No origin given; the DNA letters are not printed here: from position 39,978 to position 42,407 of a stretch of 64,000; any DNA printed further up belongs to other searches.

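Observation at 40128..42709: Molybdopterin oxidoreductase translationally coupled (GTGA) to a truncated haemoglobin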

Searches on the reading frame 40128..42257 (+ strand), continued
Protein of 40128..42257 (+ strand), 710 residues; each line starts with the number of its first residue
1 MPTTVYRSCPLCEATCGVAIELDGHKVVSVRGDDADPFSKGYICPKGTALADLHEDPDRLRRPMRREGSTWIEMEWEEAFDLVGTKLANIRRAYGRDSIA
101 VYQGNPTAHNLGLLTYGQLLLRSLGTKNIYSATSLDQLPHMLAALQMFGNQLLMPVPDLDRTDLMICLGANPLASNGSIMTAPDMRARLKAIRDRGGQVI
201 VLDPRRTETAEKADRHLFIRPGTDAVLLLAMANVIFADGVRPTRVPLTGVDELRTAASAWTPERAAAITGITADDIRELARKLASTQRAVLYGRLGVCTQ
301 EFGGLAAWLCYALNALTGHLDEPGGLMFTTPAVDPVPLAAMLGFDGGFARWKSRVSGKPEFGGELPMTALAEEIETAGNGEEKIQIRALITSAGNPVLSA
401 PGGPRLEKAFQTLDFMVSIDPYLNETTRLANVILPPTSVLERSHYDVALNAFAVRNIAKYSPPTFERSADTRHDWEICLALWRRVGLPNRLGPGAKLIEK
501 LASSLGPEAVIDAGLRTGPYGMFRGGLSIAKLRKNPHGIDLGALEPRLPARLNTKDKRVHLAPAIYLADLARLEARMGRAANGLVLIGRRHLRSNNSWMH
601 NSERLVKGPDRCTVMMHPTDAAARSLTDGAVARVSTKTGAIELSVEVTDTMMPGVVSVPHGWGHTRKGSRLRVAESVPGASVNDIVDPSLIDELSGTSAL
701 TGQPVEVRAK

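Call 17: find_related_loci(query=window:40128-42257:+, collection=genome_contigs, flank=6000)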
Query window:40128-42257:+ (710 aa) in genome_contigs; peptide patterns used: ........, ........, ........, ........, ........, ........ (x = any residue, [..] = any of these).
600 stretches matched a pattern (row limit reached: there are more); 592 encode a relative of the query (tblastn E <= 1e-3); the best 80 are kept; 80 distinct loci.
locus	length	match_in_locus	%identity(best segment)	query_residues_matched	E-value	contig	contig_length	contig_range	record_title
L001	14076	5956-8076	75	1-707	0e+0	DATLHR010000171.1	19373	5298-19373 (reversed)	MAG TPA_asm: Kofleriaceae bacterium isolate SMAG_U13645 k141_2232157, whole genome shotgun sequence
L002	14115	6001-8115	74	1-707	0e+0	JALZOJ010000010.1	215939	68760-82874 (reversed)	MAG: Myxococcota bacterium isolate MSU bin108 SD1459_NODE_10_length_215939_cov_14.955517, whole genome shotgun sequence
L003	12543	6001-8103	72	3-709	0e+0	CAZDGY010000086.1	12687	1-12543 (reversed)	MAG TPA_asm: uncultured Kofleriaceae bacterium isolate binchicken_co54_137 genome assembly, contig: NODE_8914_length_126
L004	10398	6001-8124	73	1-707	0e+0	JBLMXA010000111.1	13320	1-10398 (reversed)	MAG: Acidobacteriota bacterium isolate MAG268 PRJNA957066_bin48_renamed_110, whole genome shotgun sequence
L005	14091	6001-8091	73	4-707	0e+0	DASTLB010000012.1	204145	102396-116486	MAG TPA_asm: Kofleriaceae bacterium isolate SMAG_U2472 k141_707398, whole genome shotgun sequence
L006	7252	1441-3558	63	1-707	0e+0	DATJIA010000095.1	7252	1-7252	MAG TPA_asm: Kofleriaceae bacterium isolate SMAG_U15526 k141_12173841, whole genome shotgun sequence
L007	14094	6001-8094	62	1-707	0e+0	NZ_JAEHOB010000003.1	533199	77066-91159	Qaidamihabitans albus strain YIM S01255 Scaffold3, whole genome shotgun sequence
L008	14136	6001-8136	54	6-707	0e+0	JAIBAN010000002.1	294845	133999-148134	MAG: Blastocatellia bacterium isolate SSF51 NODE_287_length_294845_cov_7.603764, whole genome shotgun sequence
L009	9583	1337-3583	53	4-708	0e+0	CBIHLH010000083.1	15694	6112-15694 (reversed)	MAG TPA_asm: uncultured Marinobacter sp. isolate SRR17255070_concoct_14 genome assembly, contig: ERZ27337256.504, whole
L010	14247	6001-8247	53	4-708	0e+0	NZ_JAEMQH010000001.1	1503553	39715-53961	Marinobacter sediminum strain R65 NODE_1, whole genome shotgun sequence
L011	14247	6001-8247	53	4-708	0e+0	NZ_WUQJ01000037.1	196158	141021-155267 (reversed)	Marinobacter caseinilyticus strain M3-13 37, whole genome shotgun sequence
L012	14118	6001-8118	55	6-709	0e+0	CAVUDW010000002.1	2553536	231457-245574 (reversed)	MAG: uncultured Gemmatimonadaceae bacterium isolate MFD02832.bin.1.4 genome assembly, contig: contig_4617, whole genome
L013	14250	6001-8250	51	4-708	0e+0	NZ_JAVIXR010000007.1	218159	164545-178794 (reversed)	Marinobacter sediminicola strain F26243 scaffold_7_length=218160, whole genome shotgun sequence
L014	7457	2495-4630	54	2-707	0e+0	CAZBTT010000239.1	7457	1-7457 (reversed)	MAG TPA_asm: uncultured Acidobacteriota bacterium isolate SRP302447_co4_91 genome assembly, contig: NODE_26784_length_74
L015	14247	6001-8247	53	4-708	0e+0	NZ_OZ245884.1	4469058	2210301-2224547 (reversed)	MAG: Marinobacter sp. isolate 40e4e481-aaa4-43ca-adba-667ab741076b chromosome 1, complete sequence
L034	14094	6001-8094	51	3-709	0e+0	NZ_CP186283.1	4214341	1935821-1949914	Pseudomonas sp. MAC6 chromosome, complete genome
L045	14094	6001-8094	53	1-709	0e+0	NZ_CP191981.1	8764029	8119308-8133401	Kribbella sp. CA-294648 chromosome, complete genome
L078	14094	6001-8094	50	3-709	0e+0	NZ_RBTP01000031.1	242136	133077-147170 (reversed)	Pseudomonas viridiflava strain ICMP 19473 PvrICMP19473_Contig_27, whole genome shotgun sequence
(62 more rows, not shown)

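Call 61: search_solved_structures(query=A1, max_evalue=1e-20, show_alignments=0)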
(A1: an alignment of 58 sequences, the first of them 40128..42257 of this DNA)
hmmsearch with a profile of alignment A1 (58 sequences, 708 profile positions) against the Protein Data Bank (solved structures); distinct sequences matched with E-value up to 1e-20: 41.
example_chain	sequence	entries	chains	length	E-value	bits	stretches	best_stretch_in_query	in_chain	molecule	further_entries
2vpw_A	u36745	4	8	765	3.4e-55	190.8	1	4-488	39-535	THIOSULFATE REDUCTASE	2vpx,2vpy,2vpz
7qv7_S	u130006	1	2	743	2.2e-53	184.8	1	5-505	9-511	Hydrogen dependent carbon dioxide reductase subunit FdhF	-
9t1s_L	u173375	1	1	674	2.5e-52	181.3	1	6-504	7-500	formate dehydrogenase (coenzyme F420)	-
1aa6_A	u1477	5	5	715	3.7e-48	167.6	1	5-497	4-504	FORMATE DEHYDROGENASE H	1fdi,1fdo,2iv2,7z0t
9wxb_B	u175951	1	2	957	1.5e-47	165.6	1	6-485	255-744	Formate dehydrogenase alpha subunit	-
6tg9_A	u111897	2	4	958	1.1e-45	159.3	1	6-484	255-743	Formate dehydrogenase subunit alpha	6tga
7vw6_A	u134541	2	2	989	3.1e-45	157.9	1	8-490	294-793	Formate dehydrogenase | Tungsten-containing formate dehydrogenase alpha subunit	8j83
7e5z_A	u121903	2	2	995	3.2e-45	157.8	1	8-490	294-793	Formate dehydrogenase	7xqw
7l5i_A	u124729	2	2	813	3.7e-42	147.7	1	64-493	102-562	Trimethylamine-N-oxide reductase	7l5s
1eu1_A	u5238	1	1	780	5.6e-42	147.1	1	68-491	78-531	DIMETHYL SULFOXIDE REDUCTASE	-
7bkb_D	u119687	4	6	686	2.6e-41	144.9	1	6-439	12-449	Formate dehydrogenase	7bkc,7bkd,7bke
8rqz_C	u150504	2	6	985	6.9e-40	140.2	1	7-492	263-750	Probable oxidoreductase YjgC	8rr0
9gzq_A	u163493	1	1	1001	7.3e-40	140.1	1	7-492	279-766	Probable oxidoreductase YjgC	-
1e60_A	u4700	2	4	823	8.5e-40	139.9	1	68-491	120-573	Dimethyl sulfoxide/trimethylamine N-oxide reductase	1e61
1dmr_A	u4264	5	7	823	8.6e-40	139.9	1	68-491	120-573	DMSO REDUCTASE | Dimethyl sulfoxide/trimethylamine N-oxide reductase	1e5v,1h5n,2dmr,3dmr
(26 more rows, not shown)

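Call 63: predict_structure(alignment_id=A1)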
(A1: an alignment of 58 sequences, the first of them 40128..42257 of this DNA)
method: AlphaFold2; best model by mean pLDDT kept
length: 710 residues; sequences in the alignment: 58
mean_pLDDT: 82.1   pTM: 0.88
mean pLDDT of the five models: 82.1, 77.0, 75.7, 75.4, 73.1
residues with pLDDT >= 90: 258; 70-90: 325; 50-70: 88; < 50: 39
segments of 3 or more residues with pLDDT < 50: 106-109, 170-181, 295-298, 592-609
pLDDT, mean of each block of 10 residues (from residue 1): 88 81 90 88 78 78 90 95 95 91 62 74 84 67 87 80 85 42 70 92 76 85 93 96 92 97 96 98 96 64 89 96 89 69 70 84 81 84 85 67 78 92 80 90 73 75 89 89 82 80 82 84 85 91 88 91 93 89 79 45 43 87 95 90 90 85 57 62 77 74 89
secondary structure, 60 per line:
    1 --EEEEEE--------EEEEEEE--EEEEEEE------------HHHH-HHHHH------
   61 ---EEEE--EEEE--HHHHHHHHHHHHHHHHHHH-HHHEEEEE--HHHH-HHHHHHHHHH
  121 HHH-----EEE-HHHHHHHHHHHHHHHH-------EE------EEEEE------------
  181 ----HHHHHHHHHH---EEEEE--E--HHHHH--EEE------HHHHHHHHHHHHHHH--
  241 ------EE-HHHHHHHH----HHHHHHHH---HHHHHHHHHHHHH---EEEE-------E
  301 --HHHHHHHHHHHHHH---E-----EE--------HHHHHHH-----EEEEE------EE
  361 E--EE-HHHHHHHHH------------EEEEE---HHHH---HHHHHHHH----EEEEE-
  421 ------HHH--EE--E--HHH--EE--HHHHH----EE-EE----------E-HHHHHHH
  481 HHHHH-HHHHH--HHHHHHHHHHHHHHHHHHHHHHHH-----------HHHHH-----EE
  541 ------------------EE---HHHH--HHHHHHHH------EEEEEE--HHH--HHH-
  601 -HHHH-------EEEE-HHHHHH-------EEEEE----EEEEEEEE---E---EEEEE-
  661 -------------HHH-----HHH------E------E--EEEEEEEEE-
elements in order (helices of 4 or more, strands of 3 or more residues): E3-8 E17-23 E26-32 H45-48 H50-54 E64-67 E70-73 H76-94 E99-103 H106-109 H111-123 E129-131 H133-148 E164-168 H185-194 E198-202 H208-212 E215-217 H224-238 H250-257 H262-269 H273-285 E289-292 H303-316 H336-342 E348-352 E359-361 H367-375 E388-392 H396-399 H403-410 E415-419 H448-452 H474-485 H487-491 H494-517 H529-533 H564-567 H570-577 E584-589 H602-605 E613-616 H618-623 E631-635 E640-647 E655-659 E701-709

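Call 66: fold_search(model_id=the predicted structure, library=pdb)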
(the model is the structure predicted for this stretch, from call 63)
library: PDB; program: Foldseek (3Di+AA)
matches with E <= 10: 1051; with E <= 0.001: 180
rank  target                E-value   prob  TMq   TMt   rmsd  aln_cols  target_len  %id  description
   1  8j83_A                5.7e-42  1.00  0.77  0.61   5.5       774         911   21  Crystal structure of formate dehydrogenase from Methylorubrum extorquens AM1 (released 2023-10-11)
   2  7vw6_A                1.5e-41  1.00  0.78  0.62   5.2       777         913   21  Cryo-EM Structure of Formate Dehydrogenase 1 from Methylorubrum extorquens AM1 (released 2022-06-01)
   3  6cz7_C                7.9e-41  1.00  0.76  0.68   6.3       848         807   21  The arsenate respiratory reductase (Arr) complex from Shewanella sp. ANA-3 (released 2018-08-15)
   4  6cz7_A                1.1e-40  1.00  0.78  0.69   5.9       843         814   21  The arsenate respiratory reductase (Arr) complex from Shewanella sp. ANA-3 (released 2018-08-15)
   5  2v45                  1.1e-40  1.00  0.75  0.74   5.4       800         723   20  A New Catalytic Mechanism of Periplasmic Nitrate Reductase from Desulfovibrio desulfuricans ATCC 27774 from Crystallogra (released 2008-03-18)
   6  2jio                  1.7e-40  1.00  0.77  0.76   5.3       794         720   20  A New Catalytic Mechanism of Periplasmic Nitrate Reductase from Desulfovibrio desulfuricans ATCC 27774 from Crystallogra (released 2008-03-18)
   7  2v3v                  4.0e-40  1.00  0.75  0.74   5.5       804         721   20  A New Catalytic Mechanism of Periplasmic Nitrate Reductase from Desulfovibrio desulfuricans ATCC 27774 from Crystallogra (released 2008-03-18)
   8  8rqz_C                4.7e-40  1.00  0.78  0.58   5.6       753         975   21  Crystal structure of Molybdenum bispyranopterin guanine dinucleotide formate dehydrogenases ForCE1 from Bacillus subti (released 2025-08-06)
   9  2nap                  6.6e-40  1.00  0.74  0.73   6.8       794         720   20  DISSIMILATORY NITRATE REDUCTASE (NAP) FROM DESULFOVIBRIO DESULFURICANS (released 1999-09-19)
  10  1fdi                  2.0e-38  1.00  0.78  0.78   4.8       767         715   20  OXIDIZED FORM OF FORMATE DEHYDROGENASE H FROM E. COLI COMPLEXED WITH THE INHIBITOR NITRITE (released 1997-08-20)
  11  2e7z                  7.2e-37  1.00  0.77  0.75   6.4       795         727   19  Acetylene Hydratase from Pelobacter acetylenicus (released 2007-02-27)
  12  9ktl_A                1.5e-36  1.00  0.74  0.56   6.7       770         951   21  Cryo-EM structure of reduced form of formate dehydrogenase from Rhodobacter aestuarii (RaFDH) with NADH (released 2025-06-18)
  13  1eu1                  2.1e-36  1.00  0.73  0.68   6.0       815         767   20  THE CRYSTAL STRUCTURE OF RHODOBACTER SPHAEROIDES DIMETHYLSULFOXIDE REDUCTASE REVEALS TWO DISTINCT MOLYBDENUM COORDINATIO (released 2000-08-02)
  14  2vpw_A                3.9e-36  1.00  0.77  0.74   5.2       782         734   23  Polysulfide reductase with bound menaquinone (released 2008-06-10)
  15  7z0t_A                4.6e-36  1.00  0.76  0.75   5.1       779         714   20  Structure of the Escherichia coli formate hydrogenlyase complex (aerobic preparation, composite structure) (released 2022-09-28)
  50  9rju_A                1.0e-31  1.00  0.73  0.55   8.4      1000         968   15  W-formate dehydrogenase from Nitratidesulfovibrio vulgaris (Desulfovibrio vulgaris) - anaerobic soaked with 50 bar CO2 (released 2026-03-04)
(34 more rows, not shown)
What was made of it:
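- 40128..42260 (+): MopB (Mo/W-bisPGD) oxidoreductase, 710 aa, cytoplasmic with no Tat signal. It belongs to an unnamed, widespread family. The AF2 model has pTM 0.88, and Foldseek TM is about 0.75 to Fdh, Arr, Nap, Psr and DMSOR alike (calls 63, 66).
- On MopB / Mo-bisPGD (DMSO reductase) superfamily: Foldseek TMq is 0.73-0.78 to many MopB structures (call 66).
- Tried and rejected: Foldseek against the PDB is equidistant to all MopB classes and therefore uninformative (call 66).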

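Call 68: list_cluster_members(proteins=[L034:5992-8097:+, L078:5992-8097:+, L007:6001-8103:+, L045:6001-8106:+])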
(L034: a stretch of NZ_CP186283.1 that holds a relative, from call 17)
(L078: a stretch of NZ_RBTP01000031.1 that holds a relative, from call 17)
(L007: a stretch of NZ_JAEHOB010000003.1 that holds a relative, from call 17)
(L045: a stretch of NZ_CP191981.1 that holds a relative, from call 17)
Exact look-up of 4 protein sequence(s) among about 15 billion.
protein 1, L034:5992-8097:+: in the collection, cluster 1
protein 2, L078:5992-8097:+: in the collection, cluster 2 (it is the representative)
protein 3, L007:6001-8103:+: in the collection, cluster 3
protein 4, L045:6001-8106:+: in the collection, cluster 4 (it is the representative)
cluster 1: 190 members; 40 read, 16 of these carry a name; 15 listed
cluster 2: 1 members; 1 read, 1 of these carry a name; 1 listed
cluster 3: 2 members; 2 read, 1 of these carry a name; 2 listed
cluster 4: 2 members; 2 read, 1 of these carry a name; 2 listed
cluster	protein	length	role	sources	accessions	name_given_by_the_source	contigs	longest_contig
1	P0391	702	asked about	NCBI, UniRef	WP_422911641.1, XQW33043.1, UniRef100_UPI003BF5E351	molybdopterin oxidoreductase family protein [Pseudomonas sp. MAC6] | molybdopterin oxidoreductase family protein n=1 Tax=Pseudomonas sp. MAC6 TaxID=3401633 ...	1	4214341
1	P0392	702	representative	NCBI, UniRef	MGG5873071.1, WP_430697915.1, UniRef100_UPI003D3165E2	molybdopterin oxidoreductase family protein [Pseudomonas peli] | molybdopterin oxidoreductase family protein n=1 Tax=Pseudomonas peli TaxID=592361 ...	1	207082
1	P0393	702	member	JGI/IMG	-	anaerobic selenocysteine-containing dehydrogenase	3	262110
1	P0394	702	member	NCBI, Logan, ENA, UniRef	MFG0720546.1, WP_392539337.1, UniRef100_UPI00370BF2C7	molybdopterin oxidoreductase family protein [Pseudomonas sp. GLN_6] | molybdopterin oxidoreductase family protein n=1 Tax=Pseudomonas sp. GLN_6 TaxID=3367183 ...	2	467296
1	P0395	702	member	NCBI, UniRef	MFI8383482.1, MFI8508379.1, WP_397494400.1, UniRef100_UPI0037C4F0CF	molybdopterin oxidoreductase family protein [Pseudomonas sp. NPDC079086] | molybdopterin oxidoreductase family protein n=1 Tax=unclassified Pseudomonas TaxID=196821 ...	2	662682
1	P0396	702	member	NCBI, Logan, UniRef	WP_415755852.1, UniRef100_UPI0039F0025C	molybdopterin oxidoreductase family protein [Pseudomonas leptonychotis] | molybdopterin oxidoreductase family protein n=1 Tax=Pseudomonas leptonychotis ...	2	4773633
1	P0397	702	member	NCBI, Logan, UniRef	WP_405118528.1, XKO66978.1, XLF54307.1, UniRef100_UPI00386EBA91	molybdopterin oxidoreductase family protein [Pseudomonas leptonychotis] | molybdopterin oxidoreductase family protein n=1 Tax=Pseudomonas leptonychotis ...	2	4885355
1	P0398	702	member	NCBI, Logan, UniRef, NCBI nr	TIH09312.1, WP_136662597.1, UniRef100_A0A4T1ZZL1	molybdopterin oxidoreductase family protein [Pseudomonas leptonychotis] | Molybdopterin oxidoreductase family protein n=1 Tax=Pseudomonas leptonychotis ...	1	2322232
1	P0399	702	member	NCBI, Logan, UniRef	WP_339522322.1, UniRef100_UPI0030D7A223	molybdopterin oxidoreductase family protein [Pseudomonas sp. EA_35y_Pfl2_R111] | molybdopterin oxidoreductase family protein n=1 Tax=Pseudomonas sp. EA_35y_Pfl2_R111 ...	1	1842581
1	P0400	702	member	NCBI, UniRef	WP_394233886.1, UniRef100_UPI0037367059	molybdopterin oxidoreductase family protein [Pseudomonas anguilliseptica] | molybdopterin oxidoreductase family protein n=1 Tax=Pseudomonas anguilliseptica ...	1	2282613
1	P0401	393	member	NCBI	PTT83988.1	dehydrogenase, partial [Pseudomonas sp. HMWF010]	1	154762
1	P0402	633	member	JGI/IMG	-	anaerobic selenocysteine-containing dehydrogenase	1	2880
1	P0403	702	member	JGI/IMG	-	anaerobic selenocysteine-containing dehydrogenase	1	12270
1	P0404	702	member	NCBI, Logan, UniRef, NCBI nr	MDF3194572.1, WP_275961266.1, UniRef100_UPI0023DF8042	molybdopterin oxidoreductase family protein [Pseudomonas sp. 1928-m] | molybdopterin oxidoreductase family protein n=1 Tax=Pseudomonas sp. 1928-m TaxID=3033804 ...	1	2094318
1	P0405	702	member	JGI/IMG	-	anaerobic selenocysteine-containing dehydrogenase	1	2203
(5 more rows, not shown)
